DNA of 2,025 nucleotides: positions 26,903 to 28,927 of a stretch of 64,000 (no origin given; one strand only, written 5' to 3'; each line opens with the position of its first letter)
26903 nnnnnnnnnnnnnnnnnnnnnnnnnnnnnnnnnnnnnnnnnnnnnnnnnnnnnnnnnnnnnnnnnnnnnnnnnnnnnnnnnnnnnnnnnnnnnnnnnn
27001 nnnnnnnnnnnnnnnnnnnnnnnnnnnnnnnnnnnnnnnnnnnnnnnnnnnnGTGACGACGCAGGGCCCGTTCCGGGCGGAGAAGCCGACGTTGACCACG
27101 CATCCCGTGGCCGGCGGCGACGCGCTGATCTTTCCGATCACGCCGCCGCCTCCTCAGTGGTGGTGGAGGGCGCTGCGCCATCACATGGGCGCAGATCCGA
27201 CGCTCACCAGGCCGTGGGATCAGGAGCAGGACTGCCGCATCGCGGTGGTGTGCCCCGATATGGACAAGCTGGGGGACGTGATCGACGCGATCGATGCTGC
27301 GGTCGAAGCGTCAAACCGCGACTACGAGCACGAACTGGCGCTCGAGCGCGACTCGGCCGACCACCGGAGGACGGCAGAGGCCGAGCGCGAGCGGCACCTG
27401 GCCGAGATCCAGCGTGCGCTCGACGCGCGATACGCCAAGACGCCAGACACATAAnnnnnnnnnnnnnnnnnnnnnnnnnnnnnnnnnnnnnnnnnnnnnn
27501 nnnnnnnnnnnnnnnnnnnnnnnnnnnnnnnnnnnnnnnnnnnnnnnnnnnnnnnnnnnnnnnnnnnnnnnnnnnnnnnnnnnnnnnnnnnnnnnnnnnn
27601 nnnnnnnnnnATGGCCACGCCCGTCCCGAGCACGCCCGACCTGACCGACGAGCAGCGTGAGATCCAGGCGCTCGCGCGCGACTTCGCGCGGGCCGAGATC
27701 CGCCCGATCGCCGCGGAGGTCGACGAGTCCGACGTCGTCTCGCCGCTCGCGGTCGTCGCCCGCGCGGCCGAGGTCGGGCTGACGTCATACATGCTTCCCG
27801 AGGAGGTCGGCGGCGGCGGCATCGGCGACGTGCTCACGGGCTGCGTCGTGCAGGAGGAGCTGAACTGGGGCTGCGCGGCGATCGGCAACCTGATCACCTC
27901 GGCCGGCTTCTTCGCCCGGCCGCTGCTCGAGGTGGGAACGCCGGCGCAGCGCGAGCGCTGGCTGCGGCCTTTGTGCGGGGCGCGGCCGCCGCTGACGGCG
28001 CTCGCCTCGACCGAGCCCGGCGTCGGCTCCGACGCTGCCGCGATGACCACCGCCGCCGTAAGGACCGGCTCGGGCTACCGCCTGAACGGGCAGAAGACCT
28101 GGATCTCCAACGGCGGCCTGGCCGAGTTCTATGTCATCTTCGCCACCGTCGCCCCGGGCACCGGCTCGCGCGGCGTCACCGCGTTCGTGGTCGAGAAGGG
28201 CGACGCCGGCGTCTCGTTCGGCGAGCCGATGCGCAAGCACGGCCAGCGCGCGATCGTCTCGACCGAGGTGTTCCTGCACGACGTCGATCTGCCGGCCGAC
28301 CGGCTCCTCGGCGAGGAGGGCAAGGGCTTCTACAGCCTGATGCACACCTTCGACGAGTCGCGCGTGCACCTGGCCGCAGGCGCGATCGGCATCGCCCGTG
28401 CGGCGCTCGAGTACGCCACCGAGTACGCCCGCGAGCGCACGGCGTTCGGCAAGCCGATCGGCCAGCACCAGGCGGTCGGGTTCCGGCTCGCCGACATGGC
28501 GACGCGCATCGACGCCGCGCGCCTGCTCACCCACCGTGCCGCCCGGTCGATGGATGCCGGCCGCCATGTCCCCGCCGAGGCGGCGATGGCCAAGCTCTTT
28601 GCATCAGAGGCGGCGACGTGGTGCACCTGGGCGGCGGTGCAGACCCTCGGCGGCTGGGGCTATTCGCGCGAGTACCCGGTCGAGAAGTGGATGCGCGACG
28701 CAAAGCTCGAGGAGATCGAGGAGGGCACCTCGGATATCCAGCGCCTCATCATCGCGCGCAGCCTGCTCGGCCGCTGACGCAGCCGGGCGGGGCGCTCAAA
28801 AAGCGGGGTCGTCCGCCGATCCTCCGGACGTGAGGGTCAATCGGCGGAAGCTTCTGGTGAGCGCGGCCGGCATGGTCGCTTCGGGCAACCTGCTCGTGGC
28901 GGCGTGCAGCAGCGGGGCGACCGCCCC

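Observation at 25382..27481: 2.1 kb low-coding islet on the 3' side of tRNA-Ser(CGA)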

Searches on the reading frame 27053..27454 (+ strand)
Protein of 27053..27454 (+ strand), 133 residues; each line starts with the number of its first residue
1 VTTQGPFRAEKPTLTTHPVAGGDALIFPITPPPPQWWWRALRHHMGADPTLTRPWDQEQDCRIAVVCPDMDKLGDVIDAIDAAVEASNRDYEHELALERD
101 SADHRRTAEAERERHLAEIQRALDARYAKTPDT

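Call 7: search_protein_families(library=pfam, proteins=[window:27053-27454:+], max_evalue=1)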
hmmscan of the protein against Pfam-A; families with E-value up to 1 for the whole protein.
window:27053-27454:+ (133 aa): 1 family
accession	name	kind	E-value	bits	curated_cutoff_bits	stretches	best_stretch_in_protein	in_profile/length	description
PF23767.2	TscA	-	0.068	13.8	27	1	71-119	7-51/67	TscA antitoxin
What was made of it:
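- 27053..27454 (+): 133-aa gene. The protein has an N-terminal beta-beta-alpha-beta-beta domain with an invariant GGDALxF…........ motif and a ~60-residue C-terminal helix. Function is unknown. The gene ends 26 nt before the tRNA. The TscA hit is below cut-off (E 0.068, call 7).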

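Call 14: find_homologous_proteins(query=window:27053-27454:+, max_evalue=0.01)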
Query window:27053-27454:+ (133 aa): 44 proteins with E <= 0.01 among 81 candidates.
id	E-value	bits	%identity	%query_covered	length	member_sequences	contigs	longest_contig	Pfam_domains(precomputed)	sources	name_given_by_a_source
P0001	8.7e-85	300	99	100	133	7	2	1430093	-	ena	-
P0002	1.6e-56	208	73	94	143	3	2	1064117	-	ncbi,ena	-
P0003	8.1e-55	203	72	95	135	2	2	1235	-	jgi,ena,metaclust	metaclust:\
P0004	4.2e-52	194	69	95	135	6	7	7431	-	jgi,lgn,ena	-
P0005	4.3e-52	194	68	95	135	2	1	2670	-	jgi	jgi:hypothetical protein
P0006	2.4e-51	191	68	91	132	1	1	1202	-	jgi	jgi:hypothetical protein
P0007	3.9e-51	191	70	91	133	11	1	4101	-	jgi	-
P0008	2.3e-50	188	68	91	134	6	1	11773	-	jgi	jgi:hypothetical protein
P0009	7.3e-49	183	61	95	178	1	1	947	-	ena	-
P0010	1.1e-48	183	59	98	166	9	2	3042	-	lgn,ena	-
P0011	1.1e-48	183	67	92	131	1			-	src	-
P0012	2.2e-48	182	66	95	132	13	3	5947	-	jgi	jgi:hypothetical protein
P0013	2.5e-48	182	65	95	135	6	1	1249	-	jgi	jgi:hypothetical protein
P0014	6.6e-48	180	67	91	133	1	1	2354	-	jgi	jgi:hypothetical protein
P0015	9.5e-48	180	60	95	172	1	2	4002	-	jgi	jgi:hypothetical protein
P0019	2.9e-46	175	63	95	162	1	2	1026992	-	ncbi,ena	-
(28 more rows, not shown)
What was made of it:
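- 27053..27454 (+): 44 homologues at 46-99% identity (call 14).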

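Call 16: find_encoding_contigs(protein=P0002, flank=6000, max_places=3)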
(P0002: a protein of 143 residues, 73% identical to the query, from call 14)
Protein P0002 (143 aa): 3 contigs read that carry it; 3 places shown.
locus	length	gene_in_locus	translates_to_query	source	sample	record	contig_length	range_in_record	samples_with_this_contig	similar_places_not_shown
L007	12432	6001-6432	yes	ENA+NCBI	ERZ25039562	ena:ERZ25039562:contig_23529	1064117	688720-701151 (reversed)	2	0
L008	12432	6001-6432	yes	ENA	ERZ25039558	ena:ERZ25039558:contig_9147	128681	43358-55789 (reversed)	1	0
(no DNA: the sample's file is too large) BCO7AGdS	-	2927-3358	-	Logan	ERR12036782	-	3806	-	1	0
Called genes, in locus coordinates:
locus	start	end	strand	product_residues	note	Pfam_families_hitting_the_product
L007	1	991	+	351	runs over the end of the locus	PF08240:ADH_N, PF00107:ADH_zinc_N, PF13602:ADH_zinc_N_2 (weak)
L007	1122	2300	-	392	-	PF00070:Pyr_redox (faint), PF07992:Pyr_redox_2 (weak)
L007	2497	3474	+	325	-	PF00989:PAS, PF08448:PAS_4, PF13188:PAS_8 (weak), PF13426:PAS_9, PF00990:GGDEF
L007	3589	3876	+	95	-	-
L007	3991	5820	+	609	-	PF00989:PAS, PF08448:PAS_4, PF13426:PAS_9 (weak), PF08447:PAS_3, PF08448:PAS_4, PF08447:PAS_3, PF07730:HisKA_3, PF02518:HATPase_c, +2 more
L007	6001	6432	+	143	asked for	-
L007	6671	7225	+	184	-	-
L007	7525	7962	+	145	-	PF00583:Acetyltransf_1, PF13302:Acetyltransf_3 (weak), PF13420:Acetyltransf_4, PF13673:Acetyltransf_10, PF13508:Acetyltransf_7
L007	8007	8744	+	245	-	PF00903:Glyoxalase (weak)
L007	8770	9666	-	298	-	PF00561:Abhydrolase_1, PF12146:Hydrolase_4, PF12697:Abhydrolase_6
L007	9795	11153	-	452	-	PF13360:PQQ_2 (faint)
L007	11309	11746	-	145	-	PF08327:AHSA1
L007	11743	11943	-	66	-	-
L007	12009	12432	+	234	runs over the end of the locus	PF05988:DUF899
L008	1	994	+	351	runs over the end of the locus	PF08240:ADH_N, PF00107:ADH_zinc_N, PF13602:ADH_zinc_N_2 (weak)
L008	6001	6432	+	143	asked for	-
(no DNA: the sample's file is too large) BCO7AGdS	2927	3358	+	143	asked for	-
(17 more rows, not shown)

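Call 17: find_encoding_contigs(protein=P0019, flank=6000, max_places=3)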
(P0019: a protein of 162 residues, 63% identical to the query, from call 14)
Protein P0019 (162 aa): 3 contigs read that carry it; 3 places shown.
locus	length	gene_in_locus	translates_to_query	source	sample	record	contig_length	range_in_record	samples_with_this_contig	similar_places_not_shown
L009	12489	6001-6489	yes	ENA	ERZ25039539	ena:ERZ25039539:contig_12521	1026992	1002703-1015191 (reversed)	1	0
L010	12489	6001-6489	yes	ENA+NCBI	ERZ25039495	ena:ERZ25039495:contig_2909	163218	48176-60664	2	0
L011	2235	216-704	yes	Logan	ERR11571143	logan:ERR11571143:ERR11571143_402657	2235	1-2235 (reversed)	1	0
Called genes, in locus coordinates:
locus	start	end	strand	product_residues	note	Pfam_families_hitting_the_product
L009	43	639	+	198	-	PF03861:ANTAR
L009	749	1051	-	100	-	PF03992:ABM (weak)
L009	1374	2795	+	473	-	PF19295:SufBD_N, PF01458:SUFBD_core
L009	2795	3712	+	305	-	PF03706:LPG_synthase_TM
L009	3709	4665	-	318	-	PF01145:Band_7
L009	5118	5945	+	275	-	PF01145:Band_7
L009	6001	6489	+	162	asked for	-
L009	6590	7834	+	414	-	-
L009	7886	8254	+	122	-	PF04828:GFA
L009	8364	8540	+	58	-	-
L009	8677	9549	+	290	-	PF00296:Bac_luciferase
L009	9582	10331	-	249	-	PF00583:Acetyltransf_1, PF13527:Acetyltransf_9, PF13673:Acetyltransf_10, PF13508:Acetyltransf_7, PF08445:FR47 (weak), PF12746:GNAT_acetyltran (weak)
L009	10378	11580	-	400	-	PF05048:NosD, PF13229:Beta_helix, PF05048:NosD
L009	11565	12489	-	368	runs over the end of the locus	-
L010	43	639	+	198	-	PF03861:ANTAR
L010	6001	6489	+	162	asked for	-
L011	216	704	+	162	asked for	-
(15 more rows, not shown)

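Call 39: search_protein_families(library=phrogs, proteins=[window:27053-27454:+], max_evalue=0.01)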
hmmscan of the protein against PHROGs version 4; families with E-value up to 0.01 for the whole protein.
window:27053-27454:+ (133 aa): 0 families

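Call 42: find_related_loci(query=A3, collection=viral_contigs, flank=10000)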
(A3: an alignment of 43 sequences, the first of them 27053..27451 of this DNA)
Query A3 (133 aa) in viral_contigs; peptide patterns used: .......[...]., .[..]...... (x = any residue, [..] = any of these).
162 stretches matched a pattern, but none encodes a relative of the query by tblastn (E <= 1e-3).

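Call 46: predict_structure(alignment_id=A3)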
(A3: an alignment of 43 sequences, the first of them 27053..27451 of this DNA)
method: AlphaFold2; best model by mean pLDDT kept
length: 133 residues; sequences in the alignment: 43
mean_pLDDT: 91.1   pTM: 0.75
mean pLDDT of the five models: 91.1, 89.9, 89.5, 89.3, 88.5
residues with pLDDT >= 90: 105; 70-90: 19; 50-70: 6; < 50: 3
segments of 3 or more residues with pLDDT < 50: none
pLDDT, mean of each block of 10 residues (from residue 1): 74 95 96 94 96 94 96 97 97 91 89 94 84 55
secondary structure, 60 per line:
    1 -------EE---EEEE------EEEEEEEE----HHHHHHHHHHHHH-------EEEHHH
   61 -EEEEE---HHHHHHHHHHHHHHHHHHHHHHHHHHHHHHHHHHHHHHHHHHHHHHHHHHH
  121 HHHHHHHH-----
elements in order: E13-16 E23-30 H35-47 E55-57 E62-66 H70-128
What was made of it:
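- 27053..27454 (+): AF2 pLDDT is 91 (call 46).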

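Call 52: fold_search(model_id=the predicted structure, library=pdb)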
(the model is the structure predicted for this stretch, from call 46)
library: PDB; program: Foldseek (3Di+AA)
matches with E <= 10: 653; with E <= 0.001: 0
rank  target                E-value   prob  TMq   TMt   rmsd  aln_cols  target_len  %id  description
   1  2qif_B                2.3e-01  0.91  0.32  0.57   2.7        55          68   18  Crystal structure of a metallochaperone with a tetranuclear Cu(I) cluster (released 2008-07-08)
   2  4qjv_D                3.0e-01  0.54  0.36  0.48   5.4        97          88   14  The X-ray crystal structure of Rpo3/Rpo11 heterodimer of euryarchaeal RNA polymerase from Thermococcus kodakarensis (released 2014-10-08)
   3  9ggq_A                3.2e-01  0.13  0.23  0.06  21.3       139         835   12  E.coli gyrase holocomplex with cleaved chirally wrapped 217 bp DNA fragment and moxifloxacin (released 2024-09-11)
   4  5ttv                  4.6e-01  0.23  0.26  0.14   7.5        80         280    8  Jak3 with covalent inhibitor 6 (released 2017-02-22)
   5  4hnf_A                4.6e-01  0.18  0.27  0.15   9.5        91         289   14  Crystal structure of ck1d in complex with pf4800567 (released 2012-11-14)
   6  8j9t_A                4.9e-01  0.28  0.31  0.11   5.5        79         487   15  Crystal Structure of GyraseA N-terminal at 2.43A Resolution (released 2024-05-08)
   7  2wtu_B                4.9e-01  0.21  0.23  0.05  14.6        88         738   14  Crystal structure of Escherichia coli MutS in complex with a 16 basepair oligo containing an A.A mismatch. (released 2010-02-09)
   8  1wbd_B                4.9e-01  0.20  0.22  0.05  14.4        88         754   11  Crystal structure of E. coli DNA mismatch repair enzyme MutS, E38Q mutant, in complex with a G.T mismatch (released 2006-01-18)
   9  4tma_E                5.2e-01  0.21  0.31  0.11  13.9       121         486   12  Crystal structure of gyrase bound to its inhibitor YacG (released 2014-07-23)
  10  2dt9_A                5.6e-01  0.14  0.22  0.20   5.6        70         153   18  Crystal structure of the regulatory subunit of aspartate kinase from Thermus flavus (released 2007-07-17)
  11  9tfw                  5.9e-01  0.33  0.31  0.14   8.0        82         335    6  Arabidopsis thaliana Casein Kinase 2 (CK2) alpha isoform 3 apo (released 2025-12-24)
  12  3k0s_B                5.9e-01  0.18  0.22  0.05  14.1        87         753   11  Crystal structure of E.coli DNA mismatch repair protein MutS, D693N mutant, in complex with GT mismatched DNA (released 2010-02-16)
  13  9gbv_A                5.9e-01  0.11  0.26  0.06  20.5       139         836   13  E.coli gyrase holocomplex with chirally wrapped 217 bp DNA fragment (released 2024-08-21)
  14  2qif_A                6.7e-01  0.63  0.35  0.58   3.0        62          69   18  Crystal structure of a metallochaperone with a tetranuclear Cu(I) cluster (released 2008-07-08)
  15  4czd_A                6.7e-01  0.33  0.28  0.26   3.9        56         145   18  Sirohaem decarboxylase AhbA/B - an enzyme with structural homology to the Lrp/AsnC transcription factor family that is (released 2014-06-11)
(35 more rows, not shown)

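Call 75: search_protein_families(library=padloc, proteins=[window:27053-27454:+], max_evalue=0.01)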
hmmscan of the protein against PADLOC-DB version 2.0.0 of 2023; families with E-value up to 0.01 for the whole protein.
window:27053-27454:+ (133 aa): 0 families

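Call 76: search_protein_families(library=ncbifam, proteins=[window:27053-27454:+], max_evalue=0.01)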
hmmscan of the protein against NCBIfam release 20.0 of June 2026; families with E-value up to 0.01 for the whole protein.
window:27053-27454:+ (133 aa): 1 family
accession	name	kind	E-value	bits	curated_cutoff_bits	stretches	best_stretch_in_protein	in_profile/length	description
NF041443.1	DDRRRQL_YjdP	equivalog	0.0075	16.5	90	1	71-127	27-84/101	DDRRRQL repeat protein YjdP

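Call 81: search_dna_similar(query=window:27053-27451:+, collection=phages, mode=protein, max_evalue=0.01, max_rows=10)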
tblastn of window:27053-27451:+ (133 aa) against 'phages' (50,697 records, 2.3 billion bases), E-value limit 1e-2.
No match.

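Call 83: search_dna_similar(query=window:27053-27451:+, collection=plasmids, mode=protein, max_evalue=0.01, max_rows=10)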
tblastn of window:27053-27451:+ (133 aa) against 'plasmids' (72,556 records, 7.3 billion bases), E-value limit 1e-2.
No match.

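Call 93: find_encoding_contigs(protein=P0008, flank=10000, max_places=2)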
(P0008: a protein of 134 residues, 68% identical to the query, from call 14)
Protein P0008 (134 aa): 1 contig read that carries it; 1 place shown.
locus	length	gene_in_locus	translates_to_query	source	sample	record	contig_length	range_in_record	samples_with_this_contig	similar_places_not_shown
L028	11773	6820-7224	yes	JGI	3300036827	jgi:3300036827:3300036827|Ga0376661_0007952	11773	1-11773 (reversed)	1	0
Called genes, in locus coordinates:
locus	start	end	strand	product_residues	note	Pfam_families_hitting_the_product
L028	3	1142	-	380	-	?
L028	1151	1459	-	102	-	PF00166:Cpn10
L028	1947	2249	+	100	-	-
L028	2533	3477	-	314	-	PF03706:LPG_synthase_TM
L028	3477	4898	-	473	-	PF19295:SufBD_N, PF01458:SUFBD_core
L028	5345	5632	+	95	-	PF03992:ABM (weak)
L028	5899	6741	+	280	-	PF01145:Band_7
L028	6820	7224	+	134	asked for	-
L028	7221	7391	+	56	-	-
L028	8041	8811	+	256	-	PF00753:Lactamase_B, PF12706:Lactamase_B_2 (weak), PF23023:Anti-Pycsar_Apyc1 (weak)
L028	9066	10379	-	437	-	PF07690:MFS_1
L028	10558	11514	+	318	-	PF04542:Sigma70_r2, PF22029:PhyR_sigma2 (weak), PF12680:SnoaL_2 (faint), PF08281:Sigma70_r4_2, PF22233:PhyR_sigma-like (weak)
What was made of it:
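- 27053..27454 (+): Elsewhere the family sits downstream of a Band_7 gene (L009, L028) or a histidine kinase gene (L007) (calls 16, 17, 93).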

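Call 107: search_solved_structures(query=A3, max_evalue=1)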
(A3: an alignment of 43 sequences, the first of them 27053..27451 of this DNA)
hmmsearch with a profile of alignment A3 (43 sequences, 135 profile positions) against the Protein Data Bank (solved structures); distinct sequences matched with E-value up to 1: 7.
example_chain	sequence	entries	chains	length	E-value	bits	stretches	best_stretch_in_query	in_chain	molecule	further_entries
5cwo_A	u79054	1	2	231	0.015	18.5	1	52-124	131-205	Designed helical repeat protein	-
3i70_A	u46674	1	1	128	0.071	16.3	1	11-54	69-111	Agrin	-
1jc7_A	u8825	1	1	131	0.072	16.3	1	11-54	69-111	Agrin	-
1jb3_A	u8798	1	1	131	0.073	16.2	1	11-54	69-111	Agrin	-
1pxu_A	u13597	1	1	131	0.073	16.2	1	11-54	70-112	agrin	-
8h2i_bG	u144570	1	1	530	0.36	14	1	45-98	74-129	P1v1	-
8rc2_A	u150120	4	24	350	0.43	13.7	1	69-124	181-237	CRISPR type AFERR-associated protein Csf2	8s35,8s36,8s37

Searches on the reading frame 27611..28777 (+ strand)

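Call 7: search_protein_families(library=pfam, proteins=[window:27611-28777:+], max_evalue=1)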
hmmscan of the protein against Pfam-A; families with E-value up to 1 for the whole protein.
window:27611-28777:+ (388 aa): 8 families
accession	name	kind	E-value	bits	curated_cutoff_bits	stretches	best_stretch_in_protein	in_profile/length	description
PF00441.29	Acyl-CoA_dh_1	-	5e-53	179.7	22.4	1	237-386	1-150/150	Acyl-CoA dehydrogenase, C-terminal domain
PF02771.21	Acyl-CoA_dh_N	-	2.9e-25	89.2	22.9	1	12-122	1-110/113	Acyl-CoA dehydrogenase, N-terminal domain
PF02770.24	Acyl-CoA_dh_M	-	1.1e-22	80.5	33.3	1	130-225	1-97/97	Acyl-CoA dehydrogenase, middle domain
PF08028.16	Acyl-CoA_dh_2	-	2.7e-21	76.7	22.7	1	254-366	3-125/134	Acyl-CoA dehydrogenase, C-terminal domain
PF21343.2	ACAD9-ACADV_C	-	0.00085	20.1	27.8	1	278-336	27-86/120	ACAD9/ACADV, C-terminal domain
PF22924.1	ACOX_C_alpha1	-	0.037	14.3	27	1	312-386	95-169/169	Acyl-CoA oxidase, C-alpha1 domain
PF21263.2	Acyl-CoA-dh_C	-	0.18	12.6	27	1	278-346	16-78/96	Acyl-CoA dehydrogenase, C-terminal domain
PF12434.13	Malate_DH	-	0.2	12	21.5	1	4-17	6-19/32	Malate dehydrogenase enzyme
